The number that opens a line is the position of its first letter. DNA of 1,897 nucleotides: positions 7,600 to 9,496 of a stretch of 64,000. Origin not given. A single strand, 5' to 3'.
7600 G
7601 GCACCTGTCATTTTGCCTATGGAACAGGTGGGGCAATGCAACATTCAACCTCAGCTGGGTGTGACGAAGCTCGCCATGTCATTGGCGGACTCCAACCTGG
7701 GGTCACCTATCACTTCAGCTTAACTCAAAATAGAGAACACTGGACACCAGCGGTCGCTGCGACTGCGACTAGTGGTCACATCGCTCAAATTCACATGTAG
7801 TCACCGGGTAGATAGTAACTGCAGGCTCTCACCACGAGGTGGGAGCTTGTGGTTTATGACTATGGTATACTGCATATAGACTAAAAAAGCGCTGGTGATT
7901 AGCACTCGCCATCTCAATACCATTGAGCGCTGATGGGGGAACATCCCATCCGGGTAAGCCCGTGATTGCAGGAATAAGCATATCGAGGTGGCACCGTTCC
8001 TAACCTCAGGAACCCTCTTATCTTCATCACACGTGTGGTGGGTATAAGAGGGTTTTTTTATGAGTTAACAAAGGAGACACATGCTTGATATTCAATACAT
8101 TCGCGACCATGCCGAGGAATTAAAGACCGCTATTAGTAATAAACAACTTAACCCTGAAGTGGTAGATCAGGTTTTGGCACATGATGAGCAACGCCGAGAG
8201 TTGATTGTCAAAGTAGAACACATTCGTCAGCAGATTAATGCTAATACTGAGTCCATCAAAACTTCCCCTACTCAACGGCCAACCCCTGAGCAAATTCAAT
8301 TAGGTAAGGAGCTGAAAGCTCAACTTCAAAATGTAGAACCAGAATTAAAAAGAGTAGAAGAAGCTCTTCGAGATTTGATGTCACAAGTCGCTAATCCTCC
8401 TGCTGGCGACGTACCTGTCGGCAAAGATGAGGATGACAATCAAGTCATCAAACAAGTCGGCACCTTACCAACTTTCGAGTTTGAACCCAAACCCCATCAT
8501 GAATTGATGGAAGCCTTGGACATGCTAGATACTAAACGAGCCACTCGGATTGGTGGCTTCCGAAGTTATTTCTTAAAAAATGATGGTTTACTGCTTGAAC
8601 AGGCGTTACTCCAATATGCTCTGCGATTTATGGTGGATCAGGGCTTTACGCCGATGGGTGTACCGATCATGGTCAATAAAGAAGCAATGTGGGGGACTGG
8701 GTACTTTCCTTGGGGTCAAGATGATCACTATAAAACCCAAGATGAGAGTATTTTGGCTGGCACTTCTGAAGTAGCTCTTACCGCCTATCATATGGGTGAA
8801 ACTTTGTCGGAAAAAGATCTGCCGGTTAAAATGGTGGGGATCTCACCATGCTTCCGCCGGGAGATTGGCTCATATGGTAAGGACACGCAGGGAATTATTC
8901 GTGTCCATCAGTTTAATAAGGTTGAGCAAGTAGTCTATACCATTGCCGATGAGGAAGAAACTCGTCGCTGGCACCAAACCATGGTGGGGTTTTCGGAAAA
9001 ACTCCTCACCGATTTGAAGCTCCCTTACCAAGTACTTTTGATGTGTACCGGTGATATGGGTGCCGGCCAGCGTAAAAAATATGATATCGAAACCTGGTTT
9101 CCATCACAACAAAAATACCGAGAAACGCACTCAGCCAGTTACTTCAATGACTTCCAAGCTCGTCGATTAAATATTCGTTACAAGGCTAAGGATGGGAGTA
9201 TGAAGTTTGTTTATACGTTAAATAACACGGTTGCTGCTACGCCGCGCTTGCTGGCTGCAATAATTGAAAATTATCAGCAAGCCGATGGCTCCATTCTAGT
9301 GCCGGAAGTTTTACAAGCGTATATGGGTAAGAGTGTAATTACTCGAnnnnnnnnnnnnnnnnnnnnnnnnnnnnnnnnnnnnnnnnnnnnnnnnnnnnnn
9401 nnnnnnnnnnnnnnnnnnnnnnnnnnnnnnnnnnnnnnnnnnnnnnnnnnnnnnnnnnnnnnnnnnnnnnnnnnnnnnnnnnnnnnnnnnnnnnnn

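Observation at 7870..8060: Second T-box-like leader upstream of serS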

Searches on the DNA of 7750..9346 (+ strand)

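Call 4: search_rna_families(source=window, start=7750, end=8120, threshold=evalue, max_evalue=10, show_alignments=5)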
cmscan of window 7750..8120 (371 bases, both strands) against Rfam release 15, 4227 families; matches with E-value up to 10: 3.
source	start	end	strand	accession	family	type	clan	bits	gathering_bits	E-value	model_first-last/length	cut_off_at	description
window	8011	8120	-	RF02822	Srn266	Gene; sRNA;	-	16.9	63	2.8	1-112/112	no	Streptococcus RNA 266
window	7930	7963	-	RF03144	eL15-Euryarchaeota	Cis-reg; leader;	-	14.9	33.7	4.3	1-48/48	no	eL15-Euryarchaeota ribosomal protein leader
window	7996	8031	-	RF01140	sR20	Gene; snRNA; snoRNA; CD-box;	-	12.5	44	6.9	1-56/56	no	Small nucleolar RNA sR20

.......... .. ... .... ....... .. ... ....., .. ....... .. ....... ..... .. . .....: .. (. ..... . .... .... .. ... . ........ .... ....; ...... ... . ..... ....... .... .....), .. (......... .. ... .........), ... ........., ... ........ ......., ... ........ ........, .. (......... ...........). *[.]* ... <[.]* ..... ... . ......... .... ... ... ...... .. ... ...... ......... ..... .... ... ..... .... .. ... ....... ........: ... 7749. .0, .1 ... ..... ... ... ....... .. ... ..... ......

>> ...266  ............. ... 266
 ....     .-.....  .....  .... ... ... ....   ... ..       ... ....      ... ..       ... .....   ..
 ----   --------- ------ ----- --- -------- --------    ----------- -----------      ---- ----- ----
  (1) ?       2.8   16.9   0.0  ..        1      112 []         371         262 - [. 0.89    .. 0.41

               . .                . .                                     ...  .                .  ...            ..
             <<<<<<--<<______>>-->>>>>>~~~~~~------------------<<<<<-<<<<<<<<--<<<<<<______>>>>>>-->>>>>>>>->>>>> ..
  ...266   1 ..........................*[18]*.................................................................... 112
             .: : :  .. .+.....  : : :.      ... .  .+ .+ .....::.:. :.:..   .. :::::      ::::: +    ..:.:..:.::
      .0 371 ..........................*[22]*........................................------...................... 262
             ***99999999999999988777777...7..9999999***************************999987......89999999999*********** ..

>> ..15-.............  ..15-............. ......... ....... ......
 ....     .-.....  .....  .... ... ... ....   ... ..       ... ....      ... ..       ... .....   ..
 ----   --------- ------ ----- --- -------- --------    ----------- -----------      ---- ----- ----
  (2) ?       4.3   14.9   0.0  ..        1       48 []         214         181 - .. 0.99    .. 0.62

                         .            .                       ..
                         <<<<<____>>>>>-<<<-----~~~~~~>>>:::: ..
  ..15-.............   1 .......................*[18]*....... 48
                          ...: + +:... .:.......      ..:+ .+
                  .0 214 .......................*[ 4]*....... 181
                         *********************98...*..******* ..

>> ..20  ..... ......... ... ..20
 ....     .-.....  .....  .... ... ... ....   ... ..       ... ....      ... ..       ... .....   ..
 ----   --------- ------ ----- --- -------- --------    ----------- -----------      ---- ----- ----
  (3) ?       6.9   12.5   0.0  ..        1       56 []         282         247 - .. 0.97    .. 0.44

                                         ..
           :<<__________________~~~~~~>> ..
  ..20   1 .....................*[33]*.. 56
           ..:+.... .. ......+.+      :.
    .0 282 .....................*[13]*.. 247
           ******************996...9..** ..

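Call 52: search_rna_families(sources=[L001, L002, L008, L020, L049, L059, L145, L111, L114, L170], threshold=evalue, max_evalue=1)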
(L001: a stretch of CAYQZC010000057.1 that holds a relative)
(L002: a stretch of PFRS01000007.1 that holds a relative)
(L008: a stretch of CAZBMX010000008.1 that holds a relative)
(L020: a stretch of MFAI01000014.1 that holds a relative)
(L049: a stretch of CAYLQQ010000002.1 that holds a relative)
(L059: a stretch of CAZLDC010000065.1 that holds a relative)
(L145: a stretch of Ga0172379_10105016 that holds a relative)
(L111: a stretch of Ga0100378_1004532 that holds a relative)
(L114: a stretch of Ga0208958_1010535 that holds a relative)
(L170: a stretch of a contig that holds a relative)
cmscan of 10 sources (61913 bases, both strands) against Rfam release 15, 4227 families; matches with E-value up to 1: 8.
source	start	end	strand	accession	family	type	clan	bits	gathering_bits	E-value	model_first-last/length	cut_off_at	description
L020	783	856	-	RF00005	tRNA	Gene; tRNA;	CL00001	64.3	29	1.1e-11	1-71/71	no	tRNA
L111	4127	4197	+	RF00005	tRNA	Gene; tRNA;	CL00001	62.7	29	3.1e-11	1-71/71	no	tRNA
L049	2747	2891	+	RF00230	T-box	Cis-reg; leader;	-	50.2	93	4.8e-08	1-219/219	no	T-box leader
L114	1090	1249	+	RF00230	T-box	Cis-reg; leader;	-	45.6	93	7.4e-07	1-219/219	no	T-box leader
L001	2555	2697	+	RF00230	T-box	Cis-reg; leader;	-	37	93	0.00013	1-219/219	no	T-box leader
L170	434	576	+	RF00230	T-box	Cis-reg; leader;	-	31.6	93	0.0031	1-219/219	no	T-box leader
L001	5035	5086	+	RF02399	NsiR1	Gene; sRNA;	-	28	39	0.19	1-60/60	no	Nitrogen stress-induced RNA 1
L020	2889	2956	+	RF02837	anti-hemB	Gene; sRNA;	-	22.4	49.5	0.67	1-81/81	no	Burkholderia RNA 7 (anti-hemB)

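Call 53: build_rna_model(alignment_id=A1, structure=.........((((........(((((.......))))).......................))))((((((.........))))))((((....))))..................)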
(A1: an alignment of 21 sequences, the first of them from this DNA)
Model R1 built from alignment A1 (21 sequences, 116 columns); structure: as given.
model positions 82; base pairs 19; branch points 2; effective number of sequences 3.3; information 0.692 bits per position. Calibrated on 0.2 Mb of random sequence (short: E-values are rough).
structure used (alignment columns):
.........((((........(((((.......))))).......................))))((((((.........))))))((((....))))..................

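Call 54: search_with_rna_model(model_id=R1, sources=[window, L001, L002, L003, L004, L005, L006, L007, L008, L009, L010, L011, L012, L013, L014, L015, L016, L017, L018, L019, L020, L021, L022, L023, L024, L025, L026, L027, L028, L029, L030, L031, L032, L033, L034, L035, L036, L037, L038, L039, L040, L041, L042, L043, L044, L045, L046, L047, L048, L049, L050, L051, L052, L053, L054, L055, L056, L057, L058, L059, L060, L061, L062, L063, L064, L065, L066, L067, L068, L069, L070, L071, L072, L073, L074, L075, L076, L077, L078, L079, L080], max_evalue=1)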
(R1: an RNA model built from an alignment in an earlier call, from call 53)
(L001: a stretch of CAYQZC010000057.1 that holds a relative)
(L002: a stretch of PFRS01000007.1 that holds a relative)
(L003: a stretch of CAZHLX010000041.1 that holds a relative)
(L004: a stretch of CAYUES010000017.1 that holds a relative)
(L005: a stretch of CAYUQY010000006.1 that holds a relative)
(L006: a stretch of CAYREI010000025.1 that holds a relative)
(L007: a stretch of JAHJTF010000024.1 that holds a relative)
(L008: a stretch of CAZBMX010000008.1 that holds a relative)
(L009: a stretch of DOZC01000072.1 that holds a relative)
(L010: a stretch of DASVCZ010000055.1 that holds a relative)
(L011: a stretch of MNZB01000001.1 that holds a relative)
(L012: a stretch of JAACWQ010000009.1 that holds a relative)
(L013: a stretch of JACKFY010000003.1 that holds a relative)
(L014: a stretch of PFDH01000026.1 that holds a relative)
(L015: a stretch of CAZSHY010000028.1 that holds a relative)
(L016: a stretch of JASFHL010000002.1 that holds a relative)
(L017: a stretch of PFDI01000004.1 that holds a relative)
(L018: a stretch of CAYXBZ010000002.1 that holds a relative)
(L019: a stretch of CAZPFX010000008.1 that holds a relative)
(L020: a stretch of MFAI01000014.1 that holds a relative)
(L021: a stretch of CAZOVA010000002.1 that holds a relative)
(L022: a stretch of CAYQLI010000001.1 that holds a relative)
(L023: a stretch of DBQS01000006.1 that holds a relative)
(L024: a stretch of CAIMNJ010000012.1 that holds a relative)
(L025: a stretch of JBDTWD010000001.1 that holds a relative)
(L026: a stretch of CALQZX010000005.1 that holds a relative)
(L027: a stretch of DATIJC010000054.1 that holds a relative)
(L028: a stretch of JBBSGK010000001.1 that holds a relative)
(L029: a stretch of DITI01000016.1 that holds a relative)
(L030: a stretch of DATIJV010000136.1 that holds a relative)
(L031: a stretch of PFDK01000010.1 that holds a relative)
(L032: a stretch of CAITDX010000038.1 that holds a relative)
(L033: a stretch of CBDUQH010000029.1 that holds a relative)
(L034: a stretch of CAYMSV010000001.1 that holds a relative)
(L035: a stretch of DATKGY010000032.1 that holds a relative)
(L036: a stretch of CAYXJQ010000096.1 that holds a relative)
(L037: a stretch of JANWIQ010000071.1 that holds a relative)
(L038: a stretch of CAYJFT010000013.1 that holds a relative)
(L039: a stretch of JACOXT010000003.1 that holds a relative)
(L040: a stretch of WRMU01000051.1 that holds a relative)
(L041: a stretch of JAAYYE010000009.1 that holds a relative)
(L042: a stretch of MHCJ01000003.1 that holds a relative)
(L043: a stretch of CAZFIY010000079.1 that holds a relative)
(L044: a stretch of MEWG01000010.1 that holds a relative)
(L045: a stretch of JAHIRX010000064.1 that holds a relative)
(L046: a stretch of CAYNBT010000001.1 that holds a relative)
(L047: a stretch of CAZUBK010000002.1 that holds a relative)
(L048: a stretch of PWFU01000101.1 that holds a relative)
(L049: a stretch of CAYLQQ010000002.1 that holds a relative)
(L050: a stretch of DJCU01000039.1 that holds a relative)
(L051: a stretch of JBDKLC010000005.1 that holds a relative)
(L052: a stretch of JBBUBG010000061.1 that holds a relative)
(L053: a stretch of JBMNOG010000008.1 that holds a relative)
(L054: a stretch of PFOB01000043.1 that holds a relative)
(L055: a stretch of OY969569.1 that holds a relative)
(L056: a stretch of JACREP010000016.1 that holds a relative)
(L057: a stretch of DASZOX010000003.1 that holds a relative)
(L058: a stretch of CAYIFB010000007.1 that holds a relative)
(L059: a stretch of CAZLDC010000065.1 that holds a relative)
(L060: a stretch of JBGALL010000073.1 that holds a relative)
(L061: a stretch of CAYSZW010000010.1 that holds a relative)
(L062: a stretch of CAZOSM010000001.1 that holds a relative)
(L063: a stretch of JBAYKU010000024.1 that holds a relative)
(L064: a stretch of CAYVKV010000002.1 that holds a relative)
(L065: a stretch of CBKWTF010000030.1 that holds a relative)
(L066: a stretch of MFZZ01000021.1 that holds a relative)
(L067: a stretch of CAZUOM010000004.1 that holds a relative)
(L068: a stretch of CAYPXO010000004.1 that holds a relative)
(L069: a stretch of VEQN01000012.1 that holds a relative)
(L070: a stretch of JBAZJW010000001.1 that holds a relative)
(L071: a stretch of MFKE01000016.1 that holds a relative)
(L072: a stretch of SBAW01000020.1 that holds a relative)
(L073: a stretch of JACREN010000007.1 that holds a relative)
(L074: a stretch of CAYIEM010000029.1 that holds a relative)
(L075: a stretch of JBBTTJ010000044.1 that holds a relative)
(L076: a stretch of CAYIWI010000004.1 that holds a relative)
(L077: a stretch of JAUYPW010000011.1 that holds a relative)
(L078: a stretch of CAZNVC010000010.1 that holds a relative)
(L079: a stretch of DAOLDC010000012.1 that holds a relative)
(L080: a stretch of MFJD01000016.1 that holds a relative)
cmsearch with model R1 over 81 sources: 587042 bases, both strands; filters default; matches with E-value up to 1: 17.
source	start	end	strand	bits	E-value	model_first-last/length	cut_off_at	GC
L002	2777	2858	+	92.4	1.9e-24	1-82/82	no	0.5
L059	758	839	+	87.9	3.9e-23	1-82/82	no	0.54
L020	2802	2883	+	86.9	7.8e-23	1-82/82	no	0.57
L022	2823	2904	+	83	1.1e-21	1-82/82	no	0.56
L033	611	708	+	81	4.1e-21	1-82/82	no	0.53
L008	2754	2859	+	77.1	5.7e-20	1-82/82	no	0.57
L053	2771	2869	+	76.7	7.5e-20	1-82/82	no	0.47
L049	2752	2832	+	75.3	1.9e-19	1-82/82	no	0.51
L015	2757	2853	+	72.7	1.1e-18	1-82/82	no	0.6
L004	2610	2710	+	69.6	8.7e-18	1-82/82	no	0.5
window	7888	7980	+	68.9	1.4e-17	1-82/82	no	0.54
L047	2819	2901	+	66.9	5.7e-17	1-82/82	no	0.45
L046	2809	2889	+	66.5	7.1e-17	1-82/82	no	0.52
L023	2831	2908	+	63.1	7.3e-16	1-82/82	no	0.51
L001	2569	2660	+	57.5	3.1e-14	1-82/82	no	0.48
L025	2623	2700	+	54.7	2.1e-13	1-82/82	no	0.58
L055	2169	2271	+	24.5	0.00014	1-82/82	no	0.55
